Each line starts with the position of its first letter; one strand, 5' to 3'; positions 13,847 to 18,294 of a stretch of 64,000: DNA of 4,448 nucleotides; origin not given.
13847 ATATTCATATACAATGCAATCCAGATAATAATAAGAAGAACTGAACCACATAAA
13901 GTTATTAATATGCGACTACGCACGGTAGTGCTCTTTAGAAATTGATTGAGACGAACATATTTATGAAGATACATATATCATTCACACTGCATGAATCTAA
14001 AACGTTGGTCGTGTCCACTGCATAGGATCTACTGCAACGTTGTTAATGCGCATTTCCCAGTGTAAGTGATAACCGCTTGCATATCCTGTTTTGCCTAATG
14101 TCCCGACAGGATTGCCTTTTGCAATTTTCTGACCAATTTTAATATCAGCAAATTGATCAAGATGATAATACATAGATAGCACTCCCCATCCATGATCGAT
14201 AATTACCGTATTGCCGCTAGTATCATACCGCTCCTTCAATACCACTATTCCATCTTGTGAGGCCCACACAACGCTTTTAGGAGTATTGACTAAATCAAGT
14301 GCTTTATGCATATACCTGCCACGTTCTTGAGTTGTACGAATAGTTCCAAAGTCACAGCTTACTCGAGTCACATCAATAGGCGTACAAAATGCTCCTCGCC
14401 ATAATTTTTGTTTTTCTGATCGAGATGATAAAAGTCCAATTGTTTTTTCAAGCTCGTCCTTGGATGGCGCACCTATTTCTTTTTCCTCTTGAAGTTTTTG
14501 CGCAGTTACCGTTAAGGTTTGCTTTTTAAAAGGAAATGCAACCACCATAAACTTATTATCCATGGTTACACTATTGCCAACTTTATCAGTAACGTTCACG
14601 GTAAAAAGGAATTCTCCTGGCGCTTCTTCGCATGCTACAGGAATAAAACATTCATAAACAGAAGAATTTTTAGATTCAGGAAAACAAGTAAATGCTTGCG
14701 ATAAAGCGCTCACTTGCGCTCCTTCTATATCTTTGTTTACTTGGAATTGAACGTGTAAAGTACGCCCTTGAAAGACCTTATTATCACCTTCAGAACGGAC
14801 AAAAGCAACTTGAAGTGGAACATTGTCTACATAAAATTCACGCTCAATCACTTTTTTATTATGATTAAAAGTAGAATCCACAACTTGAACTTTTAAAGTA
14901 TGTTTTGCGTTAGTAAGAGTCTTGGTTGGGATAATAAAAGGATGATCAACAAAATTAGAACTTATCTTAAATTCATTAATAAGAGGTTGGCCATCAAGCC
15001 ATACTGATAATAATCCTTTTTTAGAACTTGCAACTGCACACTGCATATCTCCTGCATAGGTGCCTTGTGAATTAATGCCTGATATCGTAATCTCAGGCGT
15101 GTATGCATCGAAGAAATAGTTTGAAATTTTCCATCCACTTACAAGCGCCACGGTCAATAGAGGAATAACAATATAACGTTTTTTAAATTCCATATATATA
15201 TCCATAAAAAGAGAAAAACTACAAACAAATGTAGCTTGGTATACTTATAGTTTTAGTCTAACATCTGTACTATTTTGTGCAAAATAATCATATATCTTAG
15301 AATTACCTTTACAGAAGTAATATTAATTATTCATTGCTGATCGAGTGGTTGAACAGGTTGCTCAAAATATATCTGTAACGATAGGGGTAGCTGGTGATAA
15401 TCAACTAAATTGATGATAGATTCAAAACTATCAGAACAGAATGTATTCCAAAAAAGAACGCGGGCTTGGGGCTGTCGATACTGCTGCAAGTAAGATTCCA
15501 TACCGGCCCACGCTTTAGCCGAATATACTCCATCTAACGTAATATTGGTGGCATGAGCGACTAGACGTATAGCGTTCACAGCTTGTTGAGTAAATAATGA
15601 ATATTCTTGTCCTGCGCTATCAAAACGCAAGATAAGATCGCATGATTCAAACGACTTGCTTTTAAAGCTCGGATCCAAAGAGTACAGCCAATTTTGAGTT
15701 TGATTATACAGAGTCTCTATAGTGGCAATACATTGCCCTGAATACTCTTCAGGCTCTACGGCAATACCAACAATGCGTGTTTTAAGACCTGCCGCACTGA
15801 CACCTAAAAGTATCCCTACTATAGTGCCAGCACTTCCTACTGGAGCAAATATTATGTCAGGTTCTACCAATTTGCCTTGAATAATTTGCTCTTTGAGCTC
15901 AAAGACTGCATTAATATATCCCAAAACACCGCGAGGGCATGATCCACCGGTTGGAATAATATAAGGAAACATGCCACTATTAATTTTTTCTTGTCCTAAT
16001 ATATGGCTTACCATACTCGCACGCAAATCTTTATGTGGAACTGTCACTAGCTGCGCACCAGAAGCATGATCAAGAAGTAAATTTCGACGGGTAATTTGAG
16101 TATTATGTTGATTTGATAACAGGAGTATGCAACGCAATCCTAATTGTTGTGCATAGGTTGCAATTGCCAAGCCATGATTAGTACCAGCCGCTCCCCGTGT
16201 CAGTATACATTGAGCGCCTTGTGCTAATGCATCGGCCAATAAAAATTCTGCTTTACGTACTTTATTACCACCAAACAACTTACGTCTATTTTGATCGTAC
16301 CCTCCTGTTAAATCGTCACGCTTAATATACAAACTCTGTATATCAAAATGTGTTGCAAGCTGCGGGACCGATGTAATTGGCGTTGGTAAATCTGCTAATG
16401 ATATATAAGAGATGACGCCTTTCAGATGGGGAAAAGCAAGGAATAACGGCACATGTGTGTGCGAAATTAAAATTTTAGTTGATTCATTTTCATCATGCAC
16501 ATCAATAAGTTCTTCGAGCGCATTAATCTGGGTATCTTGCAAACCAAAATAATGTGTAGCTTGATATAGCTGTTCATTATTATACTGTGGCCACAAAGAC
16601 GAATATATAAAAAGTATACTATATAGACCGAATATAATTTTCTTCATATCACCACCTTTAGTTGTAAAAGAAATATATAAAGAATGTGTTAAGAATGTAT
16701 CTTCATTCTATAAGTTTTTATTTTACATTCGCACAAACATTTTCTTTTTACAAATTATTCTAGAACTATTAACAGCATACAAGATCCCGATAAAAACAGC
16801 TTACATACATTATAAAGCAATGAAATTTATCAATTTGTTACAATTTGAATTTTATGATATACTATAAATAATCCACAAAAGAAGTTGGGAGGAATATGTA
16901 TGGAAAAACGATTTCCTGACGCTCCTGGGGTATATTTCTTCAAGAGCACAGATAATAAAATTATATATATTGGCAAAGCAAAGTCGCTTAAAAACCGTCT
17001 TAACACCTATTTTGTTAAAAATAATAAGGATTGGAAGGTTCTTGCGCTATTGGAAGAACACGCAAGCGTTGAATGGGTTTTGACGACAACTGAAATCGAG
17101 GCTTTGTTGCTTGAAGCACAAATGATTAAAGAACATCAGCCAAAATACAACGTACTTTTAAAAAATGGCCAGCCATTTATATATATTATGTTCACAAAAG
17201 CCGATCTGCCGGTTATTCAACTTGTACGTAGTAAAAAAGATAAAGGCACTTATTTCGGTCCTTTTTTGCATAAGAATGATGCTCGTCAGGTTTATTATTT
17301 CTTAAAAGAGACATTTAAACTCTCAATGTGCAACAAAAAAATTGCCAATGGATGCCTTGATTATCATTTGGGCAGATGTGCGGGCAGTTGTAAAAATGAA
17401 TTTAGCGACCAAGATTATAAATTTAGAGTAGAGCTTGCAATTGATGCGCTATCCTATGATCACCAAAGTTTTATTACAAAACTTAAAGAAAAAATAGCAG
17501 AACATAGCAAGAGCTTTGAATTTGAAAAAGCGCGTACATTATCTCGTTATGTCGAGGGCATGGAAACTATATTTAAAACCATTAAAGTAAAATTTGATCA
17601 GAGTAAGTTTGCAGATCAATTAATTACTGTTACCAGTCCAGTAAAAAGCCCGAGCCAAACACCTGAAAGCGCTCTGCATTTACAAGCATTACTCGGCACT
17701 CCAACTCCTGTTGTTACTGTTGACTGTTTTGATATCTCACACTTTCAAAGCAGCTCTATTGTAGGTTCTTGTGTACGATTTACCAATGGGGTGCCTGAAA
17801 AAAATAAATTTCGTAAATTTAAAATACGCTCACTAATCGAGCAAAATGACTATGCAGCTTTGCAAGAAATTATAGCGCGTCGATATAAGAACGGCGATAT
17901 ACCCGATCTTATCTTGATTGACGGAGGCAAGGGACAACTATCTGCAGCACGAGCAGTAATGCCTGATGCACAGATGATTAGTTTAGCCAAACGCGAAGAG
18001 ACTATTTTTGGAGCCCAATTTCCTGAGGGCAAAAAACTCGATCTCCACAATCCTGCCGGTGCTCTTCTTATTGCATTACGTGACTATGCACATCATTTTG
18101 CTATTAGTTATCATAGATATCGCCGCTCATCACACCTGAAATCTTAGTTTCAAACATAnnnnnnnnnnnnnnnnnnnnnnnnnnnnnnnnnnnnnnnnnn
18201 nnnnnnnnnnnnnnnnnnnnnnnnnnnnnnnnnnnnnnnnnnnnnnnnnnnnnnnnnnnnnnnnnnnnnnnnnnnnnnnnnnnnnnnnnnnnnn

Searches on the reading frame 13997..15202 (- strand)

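Call 23: search_protein_families(library=ncbifam, proteins=[window:13997-15202:-], max_evalue=0.00001)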
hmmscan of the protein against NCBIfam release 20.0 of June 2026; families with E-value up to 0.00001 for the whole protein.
window:13997-15202:- (401 aa): 13 families
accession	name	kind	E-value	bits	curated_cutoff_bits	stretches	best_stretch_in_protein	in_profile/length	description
NF052530.1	Heli_ShapePgp3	exception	5.3e-36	124.1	300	1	137-396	15-263/270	peptidoglycan metallopeptidase Pgp3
NF008652.0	PRK11649.1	equivalog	2e-18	66.3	341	1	279-395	292-408/439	murein DD-endopeptidase MepM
NF052529.1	PG_M23_Pgp6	exception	5.5e-18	64.9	600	1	298-397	334-432/452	peptidoglycan metallopeptidase Pgp6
NF053824.1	PdgNdpepShyC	equivalog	1.8e-17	63.4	700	1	271-393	266-389/429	peptidoglycan DD-endopeptidase ShyC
NF053825.1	PdgNdpepShyA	equivalog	2.6e-14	52.8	700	1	278-396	274-392/425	peptidoglycan DD-endopeptidase ShyA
NF052336.1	PdgHdaseHSB100310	equivalog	4.3e-12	46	500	1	292-388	50-145/316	peptidoglycan hydrolase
NF008644.1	PRK11637.1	equivalog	4.3e-10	39.1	270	1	292-396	279-382/385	murein hydrolase activator EnvC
NF053738.1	S2SprSpoIIQBc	equivalog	5.3e-10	39.3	250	1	312-396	137-222/232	stage II sporulation protein SpoIIQ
NF050804.1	CellDivDipMCaul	equivalog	8.8e-10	38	900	1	269-390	504-619/634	cell division endopeptidase DipM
NF040883.1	amid_act_ActS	equivalog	1.9e-08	33.9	375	1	300-397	137-233/242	amidase activator ActS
NF041208.1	celldiv_DipM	equivalog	1.2e-07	31.3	740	1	292-396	312-416/419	cell division endopeptidase DipM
NF004799.0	PRK06148.1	subfamily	9.1e-07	27.2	1128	1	246-386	389-539/1015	hypothetical protein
NF008123.1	PRK10871.1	equivalog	1.3e-06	28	311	1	300-396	266-361/365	murein hydrolase activator NlpD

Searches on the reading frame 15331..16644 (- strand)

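Call 23: search_protein_families(library=ncbifam, proteins=[window:15331-16644:-], max_evalue=0.00001)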
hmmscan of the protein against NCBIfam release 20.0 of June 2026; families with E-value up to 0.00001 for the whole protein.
window:15331-16644:- (437 aa): 11 families
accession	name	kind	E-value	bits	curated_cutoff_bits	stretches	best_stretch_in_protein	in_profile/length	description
NF052482.1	sulfolyase_CuyA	equivalog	3.2e-58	197.1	450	1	81-402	9-319/332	D-cysteate sulfo-lyase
TIGR01275.1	ACC_deam_rel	subfamily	3.6e-57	194.1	289.4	1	81-401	1-308/321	pyridoxal phosphate-dependent enzymes, D-cysteine desulfhydrase family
NF052537.1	CoM_syn_XcbE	exception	1.4e-49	169.1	450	1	77-401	5-314/322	coenzyme M biosynthesis enzyme XcbE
NF003030.0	PRK03910.1-3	equivalog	5.8e-40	137.5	429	1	81-399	16-320/338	D-cysteine desulfhydrase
NF010646.0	PRK14045.1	equivalog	7.3e-40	137.2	550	1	81-384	15-296/329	1-aminocyclopropane-1-carboxylate deaminase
NF003032.0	PRK03910.1-5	equivalog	2.9e-36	125.3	469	1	81-398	13-314/330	D-cysteine desulfhydrase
NF003029.0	PRK03910.1-1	equivalog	1.9e-32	113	610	1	82-400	13-314/328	D-cysteine desulfhydrase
TIGR01274.1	ACC_deam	equivalog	1.2e-27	96.9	392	1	86-398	13-318/337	1-aminocyclopropane-1-carboxylate deaminase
TIGR00263.1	trpB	equivalog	7.2e-07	28.6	392.45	1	84-279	47-236/385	tryptophan synthase subunit beta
NF004996.0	PRK06381.1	equivalog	8.4e-07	28.3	266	1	88-283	16-188/319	threonine synthase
TIGR03945.1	PLP_SbnA_fam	equivalog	1.2e-06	27.9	349.95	0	125-294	35-199/304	2,3-diaminopropionate biosynthesis protein SbnA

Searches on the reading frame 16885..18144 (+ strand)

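Call 23: search_protein_families(library=ncbifam, proteins=[window:16885-18144:+], max_evalue=0.00001)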
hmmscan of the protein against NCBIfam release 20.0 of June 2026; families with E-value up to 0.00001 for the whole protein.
window:16885-18144:+ (420 aa): 14 families
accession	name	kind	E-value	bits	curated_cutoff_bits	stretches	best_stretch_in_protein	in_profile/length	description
TIGR00194.1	uvrC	equivalog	4.5e-101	339.3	285.45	2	8-244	6-243/574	excinuclease ABC subunit UvrC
NF011261.0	PRK14667.1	equivalog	2e-95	320.5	818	2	9-239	12-243/567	excinuclease ABC subunit C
NF011263.0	PRK14669.1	equivalog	2.6e-69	234.4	1108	2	9-235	9-243/624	excinuclease ABC subunit C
NF011264.0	PRK14670.1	equivalog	1.7e-67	228.1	1021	2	8-222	13-227/602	excinuclease ABC subunit C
NF001824.0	PRK00558.1-5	equivalog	1.6e-64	218.5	451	3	9-245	13-259/652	excinuclease ABC subunit UvrC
NF011260.0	PRK14666.1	equivalog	5.1e-61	207.3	649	2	10-227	9-233/698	excinuclease ABC subunit C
NF011262.0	PRK14668.1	equivalog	3.1e-60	204.2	544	2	9-232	12-236/577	excinuclease ABC subunit C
NF011266.0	PRK14672.1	equivalog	2.1e-55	188.3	1504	2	11-229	19-239/691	excinuclease ABC subunit C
NF005906.0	PRK07883.1-4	equivalog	2.1e-47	161.8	495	1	8-233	210-440/563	DEDD exonuclease domain-containing protein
NF005907.0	PRK07883.1-5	equivalog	1.4e-37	129.4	454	1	9-220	226-445/584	DEDD exonuclease domain-containing protein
NF005905.0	PRK07883.1-3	equivalog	4.4e-33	114.7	508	1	8-218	221-435/581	DEDD exonuclease domain-containing protein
NF005904.0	PRK07883.1-2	equivalog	4.3e-26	91.3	969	1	8-220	227-446/584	DEDD exonuclease domain-containing protein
NF007833.0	PRK10545.1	equivalog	1.9e-20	73.2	367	1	9-191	30-215/289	excinuclease Cho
NF005903.0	PRK07883.1-1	equivalog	3.3e-16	58.9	1038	1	9-230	244-469/642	DEDD exonuclease domain-containing protein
